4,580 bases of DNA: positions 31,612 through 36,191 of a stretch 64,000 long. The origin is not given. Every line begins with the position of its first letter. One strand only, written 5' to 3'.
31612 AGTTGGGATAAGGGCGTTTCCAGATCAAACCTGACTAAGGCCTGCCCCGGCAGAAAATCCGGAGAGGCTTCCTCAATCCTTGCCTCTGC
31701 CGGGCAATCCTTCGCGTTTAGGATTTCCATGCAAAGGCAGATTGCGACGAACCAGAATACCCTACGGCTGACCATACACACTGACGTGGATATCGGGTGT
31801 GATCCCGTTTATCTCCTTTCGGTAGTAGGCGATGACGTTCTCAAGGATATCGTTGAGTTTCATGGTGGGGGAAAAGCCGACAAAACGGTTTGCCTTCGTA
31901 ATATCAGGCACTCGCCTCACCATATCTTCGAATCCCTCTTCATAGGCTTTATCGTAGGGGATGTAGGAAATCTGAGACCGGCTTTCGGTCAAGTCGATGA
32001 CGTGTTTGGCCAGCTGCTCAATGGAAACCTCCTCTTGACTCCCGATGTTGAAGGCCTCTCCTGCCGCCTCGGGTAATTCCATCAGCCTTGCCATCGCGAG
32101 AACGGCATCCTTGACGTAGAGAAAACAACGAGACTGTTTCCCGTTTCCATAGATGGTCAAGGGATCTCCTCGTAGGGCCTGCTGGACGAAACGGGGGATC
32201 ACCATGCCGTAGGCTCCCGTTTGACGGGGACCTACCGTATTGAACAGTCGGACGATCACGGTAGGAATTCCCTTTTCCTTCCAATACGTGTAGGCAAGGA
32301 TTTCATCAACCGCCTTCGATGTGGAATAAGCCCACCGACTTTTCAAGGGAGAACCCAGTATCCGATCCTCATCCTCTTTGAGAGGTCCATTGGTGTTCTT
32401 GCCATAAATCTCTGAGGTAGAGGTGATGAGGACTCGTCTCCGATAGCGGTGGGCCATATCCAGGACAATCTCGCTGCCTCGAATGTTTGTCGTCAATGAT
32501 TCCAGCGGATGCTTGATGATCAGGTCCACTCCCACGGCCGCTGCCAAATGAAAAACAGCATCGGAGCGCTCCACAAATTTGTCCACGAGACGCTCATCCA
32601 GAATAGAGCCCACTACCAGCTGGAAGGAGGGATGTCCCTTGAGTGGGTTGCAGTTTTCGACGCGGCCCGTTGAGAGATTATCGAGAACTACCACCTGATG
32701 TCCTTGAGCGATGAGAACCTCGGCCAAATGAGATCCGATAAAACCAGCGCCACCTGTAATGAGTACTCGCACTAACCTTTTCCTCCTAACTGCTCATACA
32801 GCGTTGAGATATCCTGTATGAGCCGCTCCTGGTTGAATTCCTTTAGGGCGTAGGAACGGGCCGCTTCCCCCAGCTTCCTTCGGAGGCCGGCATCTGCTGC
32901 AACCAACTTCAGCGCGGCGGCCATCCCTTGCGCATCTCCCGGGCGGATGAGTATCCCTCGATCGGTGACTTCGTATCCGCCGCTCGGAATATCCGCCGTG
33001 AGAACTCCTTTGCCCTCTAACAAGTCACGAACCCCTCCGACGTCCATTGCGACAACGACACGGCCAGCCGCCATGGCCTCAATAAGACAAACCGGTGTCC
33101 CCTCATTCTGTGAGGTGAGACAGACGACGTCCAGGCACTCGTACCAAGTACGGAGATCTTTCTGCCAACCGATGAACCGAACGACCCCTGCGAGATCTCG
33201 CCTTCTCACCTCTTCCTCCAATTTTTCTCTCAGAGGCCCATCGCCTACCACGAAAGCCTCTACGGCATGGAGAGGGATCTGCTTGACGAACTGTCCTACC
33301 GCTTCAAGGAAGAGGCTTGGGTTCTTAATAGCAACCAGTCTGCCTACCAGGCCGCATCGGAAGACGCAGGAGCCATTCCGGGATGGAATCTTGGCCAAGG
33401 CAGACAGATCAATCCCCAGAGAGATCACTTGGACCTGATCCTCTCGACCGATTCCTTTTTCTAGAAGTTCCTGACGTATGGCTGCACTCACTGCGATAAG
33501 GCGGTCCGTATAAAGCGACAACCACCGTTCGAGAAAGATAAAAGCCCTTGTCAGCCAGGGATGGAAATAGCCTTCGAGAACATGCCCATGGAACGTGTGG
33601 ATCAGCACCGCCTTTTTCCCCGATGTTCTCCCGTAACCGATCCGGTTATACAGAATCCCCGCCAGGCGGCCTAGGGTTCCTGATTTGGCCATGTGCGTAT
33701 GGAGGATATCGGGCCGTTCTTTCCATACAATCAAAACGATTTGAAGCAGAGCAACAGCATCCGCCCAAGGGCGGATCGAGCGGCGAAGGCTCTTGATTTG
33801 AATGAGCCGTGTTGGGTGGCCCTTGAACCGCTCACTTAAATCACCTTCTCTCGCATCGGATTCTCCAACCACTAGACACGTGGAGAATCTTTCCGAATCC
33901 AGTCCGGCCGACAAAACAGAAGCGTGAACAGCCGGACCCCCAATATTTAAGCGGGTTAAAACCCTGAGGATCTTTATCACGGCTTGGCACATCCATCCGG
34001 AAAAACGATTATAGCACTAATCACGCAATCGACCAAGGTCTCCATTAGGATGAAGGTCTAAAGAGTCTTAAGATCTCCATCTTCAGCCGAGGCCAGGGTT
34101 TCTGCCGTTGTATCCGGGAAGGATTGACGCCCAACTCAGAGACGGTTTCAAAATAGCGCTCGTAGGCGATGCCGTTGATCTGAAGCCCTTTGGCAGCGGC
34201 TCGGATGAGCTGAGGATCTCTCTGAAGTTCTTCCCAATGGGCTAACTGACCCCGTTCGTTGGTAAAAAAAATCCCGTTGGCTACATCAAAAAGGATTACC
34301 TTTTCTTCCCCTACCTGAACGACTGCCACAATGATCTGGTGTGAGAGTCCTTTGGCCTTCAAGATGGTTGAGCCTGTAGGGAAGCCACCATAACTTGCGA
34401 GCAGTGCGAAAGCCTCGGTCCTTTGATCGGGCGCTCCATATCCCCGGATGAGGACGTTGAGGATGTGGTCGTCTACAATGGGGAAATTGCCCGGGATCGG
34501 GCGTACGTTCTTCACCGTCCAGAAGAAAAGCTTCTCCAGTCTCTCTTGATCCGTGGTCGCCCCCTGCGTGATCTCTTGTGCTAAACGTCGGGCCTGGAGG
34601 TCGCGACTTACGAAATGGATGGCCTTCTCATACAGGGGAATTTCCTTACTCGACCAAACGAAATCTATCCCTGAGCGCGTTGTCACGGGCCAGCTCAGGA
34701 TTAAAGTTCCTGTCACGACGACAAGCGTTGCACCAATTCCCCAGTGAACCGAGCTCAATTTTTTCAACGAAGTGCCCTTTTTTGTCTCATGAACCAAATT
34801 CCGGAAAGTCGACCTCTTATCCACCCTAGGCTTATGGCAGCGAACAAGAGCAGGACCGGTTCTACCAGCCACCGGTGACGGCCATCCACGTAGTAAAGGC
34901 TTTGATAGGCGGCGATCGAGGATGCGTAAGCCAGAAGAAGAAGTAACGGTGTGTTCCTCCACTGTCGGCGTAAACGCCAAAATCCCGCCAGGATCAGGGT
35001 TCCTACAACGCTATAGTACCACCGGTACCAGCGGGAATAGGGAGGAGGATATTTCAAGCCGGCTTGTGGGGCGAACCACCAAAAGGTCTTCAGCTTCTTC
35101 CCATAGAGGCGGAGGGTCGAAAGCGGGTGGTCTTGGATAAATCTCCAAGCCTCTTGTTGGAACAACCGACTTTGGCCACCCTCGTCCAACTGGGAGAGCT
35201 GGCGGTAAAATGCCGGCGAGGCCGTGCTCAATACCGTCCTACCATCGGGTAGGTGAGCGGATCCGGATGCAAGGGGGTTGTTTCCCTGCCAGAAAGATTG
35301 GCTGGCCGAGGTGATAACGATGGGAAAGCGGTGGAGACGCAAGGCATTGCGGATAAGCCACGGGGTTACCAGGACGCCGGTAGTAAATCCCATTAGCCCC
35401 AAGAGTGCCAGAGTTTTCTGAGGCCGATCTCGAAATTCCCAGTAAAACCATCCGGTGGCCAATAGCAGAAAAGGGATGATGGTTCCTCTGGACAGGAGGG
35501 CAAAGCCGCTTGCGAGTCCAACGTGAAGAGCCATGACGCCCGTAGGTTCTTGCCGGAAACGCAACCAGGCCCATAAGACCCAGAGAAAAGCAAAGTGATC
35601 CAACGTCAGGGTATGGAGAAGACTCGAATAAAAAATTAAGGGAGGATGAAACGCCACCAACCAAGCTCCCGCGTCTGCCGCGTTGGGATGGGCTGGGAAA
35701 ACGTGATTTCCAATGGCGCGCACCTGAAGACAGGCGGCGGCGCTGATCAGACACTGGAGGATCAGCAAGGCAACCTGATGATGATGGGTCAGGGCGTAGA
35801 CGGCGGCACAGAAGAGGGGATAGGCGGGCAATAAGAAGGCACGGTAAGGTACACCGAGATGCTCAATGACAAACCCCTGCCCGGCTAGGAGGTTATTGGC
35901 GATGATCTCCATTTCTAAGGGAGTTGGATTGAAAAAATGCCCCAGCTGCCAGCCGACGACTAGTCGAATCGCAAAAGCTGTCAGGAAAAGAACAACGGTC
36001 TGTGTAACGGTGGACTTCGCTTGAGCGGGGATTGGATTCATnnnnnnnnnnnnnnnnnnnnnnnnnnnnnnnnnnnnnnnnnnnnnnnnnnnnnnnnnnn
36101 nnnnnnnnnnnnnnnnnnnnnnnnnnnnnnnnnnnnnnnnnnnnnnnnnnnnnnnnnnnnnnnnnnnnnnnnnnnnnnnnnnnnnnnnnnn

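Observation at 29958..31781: Secreted pseudo-subtilase fused to a LamG-like lectin domain with a PEP-CTERM-like tail, inside the glycan locus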

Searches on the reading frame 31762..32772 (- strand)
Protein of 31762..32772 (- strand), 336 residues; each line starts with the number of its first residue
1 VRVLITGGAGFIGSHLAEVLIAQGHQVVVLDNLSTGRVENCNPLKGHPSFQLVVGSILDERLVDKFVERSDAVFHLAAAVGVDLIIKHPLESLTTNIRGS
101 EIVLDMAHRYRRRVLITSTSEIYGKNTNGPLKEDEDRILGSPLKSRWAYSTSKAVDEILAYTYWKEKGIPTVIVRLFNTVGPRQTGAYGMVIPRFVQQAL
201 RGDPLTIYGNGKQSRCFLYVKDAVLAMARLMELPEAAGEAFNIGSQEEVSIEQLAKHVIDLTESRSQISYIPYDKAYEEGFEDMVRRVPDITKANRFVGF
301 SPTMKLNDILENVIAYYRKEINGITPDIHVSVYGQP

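Call 10: search_protein_families(library=pfam, proteins=[window:31762-32772:-], max_evalue=0.001)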
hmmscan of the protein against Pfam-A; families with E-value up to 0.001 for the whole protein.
window:31762-32772:- (336 aa): 10 families
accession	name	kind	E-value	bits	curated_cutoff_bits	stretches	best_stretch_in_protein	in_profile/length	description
PF16363.11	GDP_Man_Dehyd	-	6.8e-58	197.1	27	1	4-312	1-331/332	GDP-mannose 4,6 dehydratase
PF01370.27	Epimerase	-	8.7e-58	196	20.9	1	3-244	1-240/240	NAD dependent epimerase/dehydratase family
PF02719.21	Polysacc_synt_2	-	1.6e-20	74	20.2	1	3-267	1-252/293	Polysaccharide biosynthesis protein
PF01073.25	3Beta_HSD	-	7.8e-14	51.8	22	1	4-245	1-250/280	3-beta hydroxysteroid dehydrogenase/isomerase family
PF07993.18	NAD_binding_4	-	2e-13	50.5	20.1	1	58-188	77-216/258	Male sterility protein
PF04321.23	RmlD_sub_bind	-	2.1e-08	34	27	1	1-267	1-237/287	RmlD substrate binding domain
PF13460.12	NAD_binding_10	-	7.6e-06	26.3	27.2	1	7-144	1-122/184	NAD(P)H-binding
PF02737.24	3HCDH_N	-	9.2e-05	22.9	22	1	8-122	6-117/180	3-hydroxyacyl-CoA dehydrogenase, NAD binding domain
PF00106.31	adh_short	-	9.4e-05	22.4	26.6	1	3-70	3-71/195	short chain dehydrogenase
PF05368.20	NmrA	-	0.00038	20.6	27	1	2-78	4-78/298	NmrA-like family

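Call 27: search_protein_families(library=ncbifam, proteins=[window:31762-32772:-], max_evalue=0.01)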
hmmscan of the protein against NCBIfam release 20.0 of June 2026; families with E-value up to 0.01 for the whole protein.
window:31762-32772:- (336 aa): 46 families (the best 25 are shown)
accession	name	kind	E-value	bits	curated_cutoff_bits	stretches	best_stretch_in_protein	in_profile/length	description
TIGR04180.1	EDH_00030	hypoth_equivalog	1.1e-50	172.4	475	1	3-303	1-295/297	NAD-dependent 4,6-dehydratase LegB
TIGR01181.1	dTDP_gluc_dehyt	equivalog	3.7e-50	170.8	365.1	1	2-320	1-314/321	dTDP-glucose 4,6-dehydratase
NF008872.0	PRK11908.1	equivalog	4.9e-43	147.5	294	1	2-322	3-340/349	bifunctional UDP-4-keto-pentose/UDP-xylose synthase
NF005998.1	PRK08125.1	equivalog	2.5e-39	135.2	777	1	2-317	317-649/649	bifunctional UDP-4-amino-4-deoxy-L-arabinose formyltransferase/UDP-glucuronic acid oxidase ArnA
TIGR01179.1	galE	equivalog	2e-36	125.5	262.3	1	2-320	1-328/332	UDP-glucose 4-epimerase GalE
NF007490.0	PRK10084.1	subfamily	9.6e-29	100.5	649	1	1-279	1-289/361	dTDP-glucose 4,6-dehydratase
NF007582.0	PRK10217.1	equivalog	1.7e-28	99.8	698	1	2-264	3-272/355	dTDP-glucose 4,6-dehydratase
TIGR02197.1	heptose_epim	equivalog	3e-27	95.6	274.6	1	3-282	1-280/316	ADP-glyceromanno-heptose 6-epimerase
NF011728.1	PRK15181.1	equivalog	1.3e-26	93.4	760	1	2-318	17-338/348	Vi polysaccharide biosynthesis UDP-N-acetylglucosaminuronic acid C-4 epimerase TviC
TIGR02622.1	CDP_4_6_dhtase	equivalog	1.3e-19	70.5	278.45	1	2-320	6-333/352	CDP-glucose 4,6-dehydratase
NF007956.0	PRK10675.1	subfamily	1.4e-19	70.4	394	1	1-214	1-224/338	UDP-glucose 4-epimerase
TIGR03466.1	HpnA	hypoth_equivalog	2.4e-19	69.4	367.65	1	1-276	1-260/327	hopanoid-associated sugar epimerase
NF041015.1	UDPsulfquin_syn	equivalog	3.1e-19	69.2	575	2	187-271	234-319/384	UDP-sulfoquinovose synthase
NF042422.1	oxyalk_red_OleD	equivalog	5.4e-19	68.7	580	1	1-280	1-268/329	2-alkyl-3-oxoalkanoate reductase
NF043036.1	ErythonDh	equivalog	4.7e-16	58.9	325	1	1-176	1-176/321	D-erythronate dehydrogenase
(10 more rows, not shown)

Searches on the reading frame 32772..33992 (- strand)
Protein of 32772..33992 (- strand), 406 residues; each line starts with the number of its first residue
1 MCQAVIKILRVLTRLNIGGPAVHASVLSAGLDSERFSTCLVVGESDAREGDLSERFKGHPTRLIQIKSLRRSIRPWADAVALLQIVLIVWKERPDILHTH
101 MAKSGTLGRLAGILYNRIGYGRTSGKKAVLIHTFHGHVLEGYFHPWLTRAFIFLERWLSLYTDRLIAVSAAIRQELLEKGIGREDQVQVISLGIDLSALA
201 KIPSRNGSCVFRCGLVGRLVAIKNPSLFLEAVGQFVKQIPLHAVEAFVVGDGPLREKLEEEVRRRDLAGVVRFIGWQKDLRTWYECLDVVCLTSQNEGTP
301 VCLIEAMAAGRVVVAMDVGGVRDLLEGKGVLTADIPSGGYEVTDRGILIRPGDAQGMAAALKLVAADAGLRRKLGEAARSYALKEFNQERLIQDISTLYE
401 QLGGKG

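Call 10: search_protein_families(library=pfam, proteins=[window:32772-33992:-], max_evalue=0.001)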
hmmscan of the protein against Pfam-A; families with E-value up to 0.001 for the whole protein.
window:32772-33992:- (406 aa): 5 families
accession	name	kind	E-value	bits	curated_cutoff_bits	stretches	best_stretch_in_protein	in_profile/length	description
PF13692.12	Glyco_trans_1_4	-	7.4e-28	98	27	1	213-364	4-139/142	Glycosyl transferases group 1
PF00534.26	Glycos_transf_1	-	3.8e-25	88.8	26.4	1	216-380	21-171/172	Glycosyl transferases group 1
PF13439.12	Glyco_transf_4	-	2.1e-19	70.6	28.5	1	17-197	1-169/170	Glycosyltransferase Family 4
PF13579.12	Glyco_trans_4_4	-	7.8e-19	69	29.7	1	18-193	1-158/158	Glycosyl transferase 4-like domain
PF20706.3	GT4-conflict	-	0.0001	21.9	26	1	156-369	141-359/385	Family 4 Glycosyltransferase in conflict systems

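Call 27: search_protein_families(library=ncbifam, proteins=[window:32772-33992:-], max_evalue=0.01)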
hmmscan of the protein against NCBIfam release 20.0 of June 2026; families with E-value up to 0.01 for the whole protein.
window:32772-33992:- (406 aa): 30 families (the best 25 are shown)
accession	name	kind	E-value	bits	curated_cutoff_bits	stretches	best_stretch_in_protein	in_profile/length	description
TIGR03088.1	stp2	hypoth_equivalog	5.1e-33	114.6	409.05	1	8-402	4-373/374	TIGR03088 family PEP-CTERM/XrtA system glycosyltransferase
NF041876.1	EPS_EpsE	equivalog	9.7e-20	71.1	400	1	183-390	184-384/389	exopolysaccharide biosynthesis GT4 family glycosyltransferase EpsE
NF038011.1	PelF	equivalog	3.2e-19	69.3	100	1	141-339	237-436/489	GT4 family glycosyltransferase PelF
TIGR03999.1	thiol_BshA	equivalog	3.6e-19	68.9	273.7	1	156-402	139-373/375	N-acetyl-alpha-D-glucosaminyl L-malate synthase BshA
NF050056.1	ProtGlycPglH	equivalog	4.3e-18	65.5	600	1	215-393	184-344/354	GalNAc-alpha-(1->4)-GalNAc-alpha-(1->3)-diNAcBac-PP-undecaprenol alpha-1,4-N-acetyl-D-galactosaminyltransferase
TIGR04063.1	stp3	hypoth_equivalog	5.5e-17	61.7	442.05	1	75-402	73-395/397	TIGR04063 family PEP-CTERM/XrtA system glycosyltransferase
NF011726.0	PRK15179.1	equivalog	1.8e-14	53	733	1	202-398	509-690/694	Vi polysaccharide biosynthesis protein TviE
TIGR03449.1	mycothiol_MshA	equivalog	1.6e-13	50.3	462.5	1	162-401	165-402/406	D-inositol-3-phosphate glycosyltransferase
NF007396.0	PRK09922.1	equivalog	3.1e-12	46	385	1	161-326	135-300/361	lipopolysaccharide 1,6-galactosyltransferase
TIGR02149.1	glgA_Coryne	subfamily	2.6e-11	43.3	302.4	1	154-401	137-389/391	glycogen synthase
NF038229.1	Glyco4_Geo_Pelo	equivalog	3.1e-11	42.9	400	1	164-402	112-336/338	GPMC system family 4 glycosyltransferase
NF047684.1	TeichurnBiosyTuaC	equivalog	7.4e-11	41.6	550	1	163-326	166-329/391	teichuronic acid biosynthesis protein TuaC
NF007640.0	PRK10307.1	subfamily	5.1e-10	38.8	276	1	152-396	162-401/411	WcaI family glycosyltransferase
NF041879.1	EPS_EpsH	equivalog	2.1e-09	36.6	800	1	210-401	237-415/431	exopolysaccharide biosynthesis glycosyltransferase EpsH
NF050063.1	ProtGlycPglJ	equivalog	3e-09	36.6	500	1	157-390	140-354/363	N-acetylgalactosamine-N,N'-diacetylbacillosaminyl-diphospho-undecaprenol 4-alpha-N-acetylgalactosaminyltransferase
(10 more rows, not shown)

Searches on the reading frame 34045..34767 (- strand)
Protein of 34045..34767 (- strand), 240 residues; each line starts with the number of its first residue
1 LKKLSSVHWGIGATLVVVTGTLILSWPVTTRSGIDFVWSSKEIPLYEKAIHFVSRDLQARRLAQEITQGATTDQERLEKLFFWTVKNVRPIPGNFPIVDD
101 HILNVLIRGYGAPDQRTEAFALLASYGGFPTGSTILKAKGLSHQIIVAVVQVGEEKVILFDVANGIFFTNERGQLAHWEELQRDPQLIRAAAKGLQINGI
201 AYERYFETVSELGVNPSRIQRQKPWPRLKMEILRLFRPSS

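Call 52: search_protein_families(library=pfam, proteins=[window:34045-34767:-], max_evalue=0.1)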
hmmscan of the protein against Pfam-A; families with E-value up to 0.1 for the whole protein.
window:34045-34767:- (240 aa): 2 families
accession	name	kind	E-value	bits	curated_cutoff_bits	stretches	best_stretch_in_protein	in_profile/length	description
PF07471.18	Phage_Nu1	-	0.023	14.7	30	1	144-208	25-90/164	Phage DNA packaging protein Nu1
PF01841.26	Transglut_core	-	0.036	14.8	23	1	61-131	2-72/108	Transglutaminase-like superfamily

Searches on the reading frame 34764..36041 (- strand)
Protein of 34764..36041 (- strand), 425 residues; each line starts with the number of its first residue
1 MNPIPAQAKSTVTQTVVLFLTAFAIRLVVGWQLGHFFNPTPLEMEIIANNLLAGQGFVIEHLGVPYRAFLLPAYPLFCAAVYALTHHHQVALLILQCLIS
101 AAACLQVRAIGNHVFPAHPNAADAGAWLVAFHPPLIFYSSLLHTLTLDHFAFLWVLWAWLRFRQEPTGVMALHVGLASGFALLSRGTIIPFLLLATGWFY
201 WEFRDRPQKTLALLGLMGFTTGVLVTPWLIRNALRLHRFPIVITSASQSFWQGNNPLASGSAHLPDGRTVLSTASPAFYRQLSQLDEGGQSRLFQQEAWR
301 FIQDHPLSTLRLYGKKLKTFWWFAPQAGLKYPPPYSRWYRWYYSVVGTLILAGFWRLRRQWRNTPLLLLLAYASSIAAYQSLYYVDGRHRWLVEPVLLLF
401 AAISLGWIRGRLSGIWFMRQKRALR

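Call 10: search_protein_families(library=pfam, proteins=[window:34764-36041:-], max_evalue=0.001)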
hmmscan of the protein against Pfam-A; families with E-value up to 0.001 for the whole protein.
window:34764-36041:- (425 aa): 1 family
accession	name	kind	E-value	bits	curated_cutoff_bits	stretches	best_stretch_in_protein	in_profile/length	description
PF13231.12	PMT_2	-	3.3e-05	24.6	26.1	1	72-230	4-159/160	Dolichyl-phosphate-mannose-protein mannosyltransferase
